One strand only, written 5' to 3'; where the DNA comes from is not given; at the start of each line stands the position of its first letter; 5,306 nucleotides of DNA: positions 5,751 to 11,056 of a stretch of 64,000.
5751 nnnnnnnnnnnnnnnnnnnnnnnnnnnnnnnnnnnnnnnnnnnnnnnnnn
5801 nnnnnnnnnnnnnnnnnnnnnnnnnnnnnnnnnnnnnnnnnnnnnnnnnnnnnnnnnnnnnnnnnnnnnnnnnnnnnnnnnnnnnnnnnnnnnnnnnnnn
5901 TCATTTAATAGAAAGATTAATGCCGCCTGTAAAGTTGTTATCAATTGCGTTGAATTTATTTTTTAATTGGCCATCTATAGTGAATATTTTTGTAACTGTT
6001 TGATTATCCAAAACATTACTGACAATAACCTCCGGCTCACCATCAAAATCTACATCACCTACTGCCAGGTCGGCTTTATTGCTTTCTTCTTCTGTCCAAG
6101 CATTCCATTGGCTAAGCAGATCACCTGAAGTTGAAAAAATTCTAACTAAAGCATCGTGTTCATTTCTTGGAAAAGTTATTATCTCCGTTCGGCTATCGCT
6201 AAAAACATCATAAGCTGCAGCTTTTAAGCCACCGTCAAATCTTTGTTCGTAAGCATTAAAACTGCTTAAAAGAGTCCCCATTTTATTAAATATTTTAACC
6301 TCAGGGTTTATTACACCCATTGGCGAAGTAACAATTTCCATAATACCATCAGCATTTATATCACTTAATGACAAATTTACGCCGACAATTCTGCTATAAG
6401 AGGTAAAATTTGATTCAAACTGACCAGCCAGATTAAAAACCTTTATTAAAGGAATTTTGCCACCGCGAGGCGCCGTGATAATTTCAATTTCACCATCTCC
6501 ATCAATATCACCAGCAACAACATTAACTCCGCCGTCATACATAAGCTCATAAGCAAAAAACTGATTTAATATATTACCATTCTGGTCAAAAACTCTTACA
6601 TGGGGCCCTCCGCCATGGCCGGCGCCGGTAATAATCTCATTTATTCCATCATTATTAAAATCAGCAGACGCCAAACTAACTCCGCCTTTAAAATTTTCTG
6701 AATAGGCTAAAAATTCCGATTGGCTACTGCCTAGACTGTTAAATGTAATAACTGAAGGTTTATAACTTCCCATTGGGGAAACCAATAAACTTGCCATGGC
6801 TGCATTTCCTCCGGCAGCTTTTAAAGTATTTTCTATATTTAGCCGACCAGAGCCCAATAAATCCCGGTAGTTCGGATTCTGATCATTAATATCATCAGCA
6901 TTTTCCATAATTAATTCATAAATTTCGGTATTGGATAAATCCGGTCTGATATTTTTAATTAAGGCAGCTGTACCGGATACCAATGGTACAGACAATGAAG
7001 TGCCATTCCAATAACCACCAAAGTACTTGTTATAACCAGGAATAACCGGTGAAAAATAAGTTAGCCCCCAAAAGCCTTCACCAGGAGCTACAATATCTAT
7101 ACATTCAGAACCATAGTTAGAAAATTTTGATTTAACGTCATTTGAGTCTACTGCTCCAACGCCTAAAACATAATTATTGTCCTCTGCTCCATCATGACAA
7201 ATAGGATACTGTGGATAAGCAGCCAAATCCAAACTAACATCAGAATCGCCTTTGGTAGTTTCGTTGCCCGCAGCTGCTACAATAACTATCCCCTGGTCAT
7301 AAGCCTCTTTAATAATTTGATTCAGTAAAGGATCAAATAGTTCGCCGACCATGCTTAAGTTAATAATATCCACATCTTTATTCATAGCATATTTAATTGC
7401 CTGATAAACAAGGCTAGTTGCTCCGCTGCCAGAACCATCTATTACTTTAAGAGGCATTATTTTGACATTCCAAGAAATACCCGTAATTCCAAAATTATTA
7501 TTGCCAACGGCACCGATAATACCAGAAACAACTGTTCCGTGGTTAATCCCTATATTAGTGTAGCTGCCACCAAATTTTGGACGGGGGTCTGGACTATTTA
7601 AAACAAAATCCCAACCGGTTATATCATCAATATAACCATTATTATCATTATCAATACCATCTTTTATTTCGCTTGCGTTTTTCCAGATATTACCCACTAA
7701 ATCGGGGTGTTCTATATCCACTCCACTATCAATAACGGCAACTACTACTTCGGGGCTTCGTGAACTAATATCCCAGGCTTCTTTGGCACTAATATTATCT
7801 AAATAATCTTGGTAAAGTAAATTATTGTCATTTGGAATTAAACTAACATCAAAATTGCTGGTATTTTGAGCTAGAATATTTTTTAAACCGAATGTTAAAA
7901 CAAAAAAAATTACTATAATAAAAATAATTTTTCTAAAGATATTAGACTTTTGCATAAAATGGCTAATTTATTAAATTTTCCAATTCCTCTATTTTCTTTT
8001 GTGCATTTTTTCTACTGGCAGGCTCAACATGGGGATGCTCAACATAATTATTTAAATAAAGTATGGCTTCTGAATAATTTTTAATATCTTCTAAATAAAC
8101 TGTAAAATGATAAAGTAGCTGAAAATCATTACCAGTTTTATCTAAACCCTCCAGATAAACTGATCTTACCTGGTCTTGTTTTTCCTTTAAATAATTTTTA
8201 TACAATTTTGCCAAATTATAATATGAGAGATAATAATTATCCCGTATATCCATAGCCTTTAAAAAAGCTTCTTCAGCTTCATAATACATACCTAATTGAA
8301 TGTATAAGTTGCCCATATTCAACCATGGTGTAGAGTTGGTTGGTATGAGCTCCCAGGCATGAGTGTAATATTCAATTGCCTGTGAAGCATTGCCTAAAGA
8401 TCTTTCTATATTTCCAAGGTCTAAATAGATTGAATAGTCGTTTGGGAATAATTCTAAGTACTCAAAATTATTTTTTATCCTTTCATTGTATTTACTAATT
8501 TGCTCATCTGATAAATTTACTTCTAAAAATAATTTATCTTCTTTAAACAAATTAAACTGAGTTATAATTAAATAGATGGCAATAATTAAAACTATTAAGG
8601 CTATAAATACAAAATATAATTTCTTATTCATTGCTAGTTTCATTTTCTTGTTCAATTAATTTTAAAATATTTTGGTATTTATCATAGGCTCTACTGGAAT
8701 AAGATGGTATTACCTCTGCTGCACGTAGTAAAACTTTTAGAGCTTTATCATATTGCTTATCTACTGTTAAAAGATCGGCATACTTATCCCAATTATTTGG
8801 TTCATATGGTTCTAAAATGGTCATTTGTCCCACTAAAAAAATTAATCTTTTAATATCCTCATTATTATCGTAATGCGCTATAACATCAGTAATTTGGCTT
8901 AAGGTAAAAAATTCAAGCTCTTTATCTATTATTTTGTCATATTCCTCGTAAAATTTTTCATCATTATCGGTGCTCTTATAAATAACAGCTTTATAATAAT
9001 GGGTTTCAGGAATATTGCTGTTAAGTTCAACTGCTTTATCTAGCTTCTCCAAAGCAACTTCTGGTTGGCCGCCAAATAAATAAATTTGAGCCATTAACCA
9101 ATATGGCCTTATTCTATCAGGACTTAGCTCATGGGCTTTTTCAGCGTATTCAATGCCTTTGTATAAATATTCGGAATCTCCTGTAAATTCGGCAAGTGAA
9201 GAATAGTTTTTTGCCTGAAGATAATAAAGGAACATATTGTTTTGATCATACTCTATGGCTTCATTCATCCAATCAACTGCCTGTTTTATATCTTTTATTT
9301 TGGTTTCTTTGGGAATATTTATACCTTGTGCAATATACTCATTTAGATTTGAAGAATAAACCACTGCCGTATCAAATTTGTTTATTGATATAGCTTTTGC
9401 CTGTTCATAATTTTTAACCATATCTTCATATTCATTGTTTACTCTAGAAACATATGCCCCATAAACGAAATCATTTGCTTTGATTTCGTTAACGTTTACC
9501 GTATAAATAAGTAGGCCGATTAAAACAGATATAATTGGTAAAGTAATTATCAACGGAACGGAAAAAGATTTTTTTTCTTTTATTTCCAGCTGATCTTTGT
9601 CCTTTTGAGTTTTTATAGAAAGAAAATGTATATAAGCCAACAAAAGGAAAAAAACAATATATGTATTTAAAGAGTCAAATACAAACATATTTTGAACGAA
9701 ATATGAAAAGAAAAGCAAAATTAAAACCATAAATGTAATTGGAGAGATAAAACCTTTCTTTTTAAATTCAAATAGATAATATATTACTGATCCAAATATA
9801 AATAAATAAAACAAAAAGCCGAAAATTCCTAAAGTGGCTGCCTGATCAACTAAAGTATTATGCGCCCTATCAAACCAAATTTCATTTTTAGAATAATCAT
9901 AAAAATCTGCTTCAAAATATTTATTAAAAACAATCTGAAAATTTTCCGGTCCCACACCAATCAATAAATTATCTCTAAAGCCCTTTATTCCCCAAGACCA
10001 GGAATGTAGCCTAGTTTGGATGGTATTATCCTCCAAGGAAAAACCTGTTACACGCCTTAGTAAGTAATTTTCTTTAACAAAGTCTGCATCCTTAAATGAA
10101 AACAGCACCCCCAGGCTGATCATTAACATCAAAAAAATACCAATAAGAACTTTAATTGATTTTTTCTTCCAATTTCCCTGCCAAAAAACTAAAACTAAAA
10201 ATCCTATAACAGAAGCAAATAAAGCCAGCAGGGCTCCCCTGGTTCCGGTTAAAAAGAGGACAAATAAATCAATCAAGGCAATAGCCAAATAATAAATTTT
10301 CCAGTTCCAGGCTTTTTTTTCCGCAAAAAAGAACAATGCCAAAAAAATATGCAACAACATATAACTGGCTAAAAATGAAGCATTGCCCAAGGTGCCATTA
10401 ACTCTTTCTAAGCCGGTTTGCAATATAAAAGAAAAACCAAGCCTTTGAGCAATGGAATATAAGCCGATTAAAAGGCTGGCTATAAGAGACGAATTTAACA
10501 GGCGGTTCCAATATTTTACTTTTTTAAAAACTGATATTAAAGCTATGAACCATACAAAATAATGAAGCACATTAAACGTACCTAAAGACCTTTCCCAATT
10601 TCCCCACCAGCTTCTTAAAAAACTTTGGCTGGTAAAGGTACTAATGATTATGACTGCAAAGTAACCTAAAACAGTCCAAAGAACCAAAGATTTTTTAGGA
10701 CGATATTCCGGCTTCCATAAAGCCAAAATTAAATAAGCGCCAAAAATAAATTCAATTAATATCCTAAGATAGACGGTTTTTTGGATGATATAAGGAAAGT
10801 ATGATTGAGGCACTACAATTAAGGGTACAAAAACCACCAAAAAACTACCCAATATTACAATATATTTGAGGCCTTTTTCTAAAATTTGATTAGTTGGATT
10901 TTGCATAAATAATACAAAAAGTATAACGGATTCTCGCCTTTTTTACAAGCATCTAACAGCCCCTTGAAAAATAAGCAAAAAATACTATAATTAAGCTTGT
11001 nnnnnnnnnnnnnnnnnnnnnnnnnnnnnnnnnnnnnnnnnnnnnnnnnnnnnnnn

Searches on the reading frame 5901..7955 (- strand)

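Call 11: search_protein_families(library=pfam, proteins=[window:5901-7955:-], max_evalue=0.001)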
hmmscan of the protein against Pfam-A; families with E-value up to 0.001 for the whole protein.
window:5901-7955:- (684 aa): 3 families
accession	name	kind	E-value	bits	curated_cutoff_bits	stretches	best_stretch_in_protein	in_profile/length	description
PF00082.27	Peptidase_S8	-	8.8e-49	166.8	21.8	1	69-363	3-283/288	Subtilase family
PF13517.12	FG-GAP_3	-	3.3e-13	50.5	26.9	1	432-493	1-60/61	FG-GAP-like repeat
PF01839.29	FG-GAP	-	7.8e-12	45.2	22.1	1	425-449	2-26/37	FG-GAP repeat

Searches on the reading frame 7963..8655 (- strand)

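Call 11: search_protein_families(library=pfam, proteins=[window:7963-8655:-], max_evalue=0.001)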
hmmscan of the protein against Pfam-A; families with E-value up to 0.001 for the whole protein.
window:7963-8655:- (230 aa): 11 families
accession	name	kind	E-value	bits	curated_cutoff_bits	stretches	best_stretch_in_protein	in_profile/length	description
PF13431.12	TPR_17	-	2.5e-12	46.5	24.4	0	97-129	2-34/34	Tetratricopeptide repeat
PF13181.12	TPR_8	-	1.1e-11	44.3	25.7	1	111-140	4-33/34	Tetratricopeptide repeat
PF00515.34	TPR_1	-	2.6e-10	40.1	27.8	1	111-140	4-33/34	Tetratricopeptide repeat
PF13424.12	TPR_12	-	4.3e-09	36.9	30.1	1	110-154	5-50/77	Tetratricopeptide repeat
PF07719.23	TPR_2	-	4.3e-09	36.2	27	1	111-140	4-33/34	Tetratricopeptide repeat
PF13428.12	TPR_14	-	3.9e-08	33.6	23.5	0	76-116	3-43/44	Tetratricopeptide repeat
PF13414.12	TPR_11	-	4.5e-08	33.1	26.8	1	81-122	1-42/42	TPR repeat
PF14559.12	TPR_19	-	2.7e-07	31.3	25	1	88-140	5-57/68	Tetratricopeptide repeat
PF23914.1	TPR_CcmH_CycH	-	3.6e-07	30.6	42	1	105-201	47-144/158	Cytochrome c-type biogenesis protein H TPR domain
PF13176.12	TPR_7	-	0.00026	21.3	27.9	0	111-139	2-30/36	Tetratricopeptide repeat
PF12895.13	ANAPC3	-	0.00092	19.9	27.2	0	71-133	21-81/82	Anaphase-promoting complex, cyclosome, subunit 3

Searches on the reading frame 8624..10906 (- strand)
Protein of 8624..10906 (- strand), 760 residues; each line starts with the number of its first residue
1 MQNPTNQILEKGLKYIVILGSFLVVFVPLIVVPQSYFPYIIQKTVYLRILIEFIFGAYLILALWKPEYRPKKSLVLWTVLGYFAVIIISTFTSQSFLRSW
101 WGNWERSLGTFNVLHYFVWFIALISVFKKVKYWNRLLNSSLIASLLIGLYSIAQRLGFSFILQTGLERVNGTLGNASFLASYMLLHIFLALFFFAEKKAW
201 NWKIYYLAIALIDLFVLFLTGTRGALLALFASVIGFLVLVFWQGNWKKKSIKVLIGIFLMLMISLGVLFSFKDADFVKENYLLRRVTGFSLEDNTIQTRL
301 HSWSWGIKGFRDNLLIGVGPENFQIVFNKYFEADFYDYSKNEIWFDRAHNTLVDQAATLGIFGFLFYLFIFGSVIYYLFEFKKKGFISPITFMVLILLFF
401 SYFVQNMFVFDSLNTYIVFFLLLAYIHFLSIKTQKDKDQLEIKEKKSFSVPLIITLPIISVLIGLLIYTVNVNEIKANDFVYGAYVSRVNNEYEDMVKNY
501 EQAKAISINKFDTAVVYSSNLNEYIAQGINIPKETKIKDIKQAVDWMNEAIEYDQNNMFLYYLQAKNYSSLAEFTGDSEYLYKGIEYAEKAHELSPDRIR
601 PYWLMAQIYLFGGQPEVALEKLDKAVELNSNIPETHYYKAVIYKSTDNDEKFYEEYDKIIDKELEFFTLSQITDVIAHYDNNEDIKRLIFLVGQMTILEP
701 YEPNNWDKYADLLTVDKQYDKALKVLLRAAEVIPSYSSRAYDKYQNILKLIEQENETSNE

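Call 10: search_protein_families(library=pfam, proteins=[window:8624-10906:-], max_evalue=0.001)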
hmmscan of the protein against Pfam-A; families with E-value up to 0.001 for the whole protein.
window:8624-10906:- (760 aa): 8 families
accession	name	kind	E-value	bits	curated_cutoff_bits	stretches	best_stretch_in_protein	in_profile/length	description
PF04932.20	Wzy_C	-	2.7e-21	76.3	31.7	1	209-368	2-149/149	O-Antigen ligase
PF07719.23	TPR_2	-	7.3e-09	35.5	27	0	602-631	4-33/34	Tetratricopeptide repeat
PF13428.12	TPR_14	-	1.3e-06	28.9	23.5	0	703-736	1-34/44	Tetratricopeptide repeat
PF12895.13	ANAPC3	-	4.9e-06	27.2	27.2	0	585-641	9-64/82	Anaphase-promoting complex, cyclosome, subunit 3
PF13414.12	TPR_11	-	5.6e-06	26.4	26.8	0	608-644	3-39/42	TPR repeat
PF13424.12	TPR_12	-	3.2e-05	24.5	30.1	0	580-628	18-74/77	Tetratricopeptide repeat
PF13431.12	TPR_17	-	0.00024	21.6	24.4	0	623-647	3-27/34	Tetratricopeptide repeat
PF13181.12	TPR_8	-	0.00091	19.7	25.7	0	600-631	2-33/34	Tetratricopeptide repeat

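Call 69: search_protein_families(library=ncbifam, proteins=[window:8624-10906:-], max_evalue=0.001)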
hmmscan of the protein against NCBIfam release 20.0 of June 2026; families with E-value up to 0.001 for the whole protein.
window:8624-10906:- (760 aa): 7 families
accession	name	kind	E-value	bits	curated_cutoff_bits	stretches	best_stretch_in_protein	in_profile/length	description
TIGR00947.1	2A73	equivalog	2.6e-12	46.5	366.4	1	54-338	47-333/425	IctB family putative bicarbonate transporter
TIGR02917.1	PEP_TPR_lipo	equivalog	3.2e-08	31.9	312.2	1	506-668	517-670/899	XrtA/PEP-CTERM system TPR-repeat protein PrsT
NF040959.1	MamA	equivalog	2.8e-07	30.2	200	1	535-629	116-203/204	magnetosome protein MamA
TIGR00990.1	3a0801s09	subfamily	7.6e-06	24.8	757.25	1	589-726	355-490/615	mitochondrial import receptor subunit TOM70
TIGR02521.1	type_IV_pilW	equivalog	3.4e-05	23.5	154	1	606-658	38-90/234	type IV pilus biogenesis/stability protein PilW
TIGR04370.1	glyco_rpt_poly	subfamily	0.00025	20.2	40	1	54-276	22-240/396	oligosaccharide repeat unit polymerase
NF008757.0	PRK11788.1-5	equivalog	0.00075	18.8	363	0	538-687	155-303/388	lipopolysaccharide assembly protein LapB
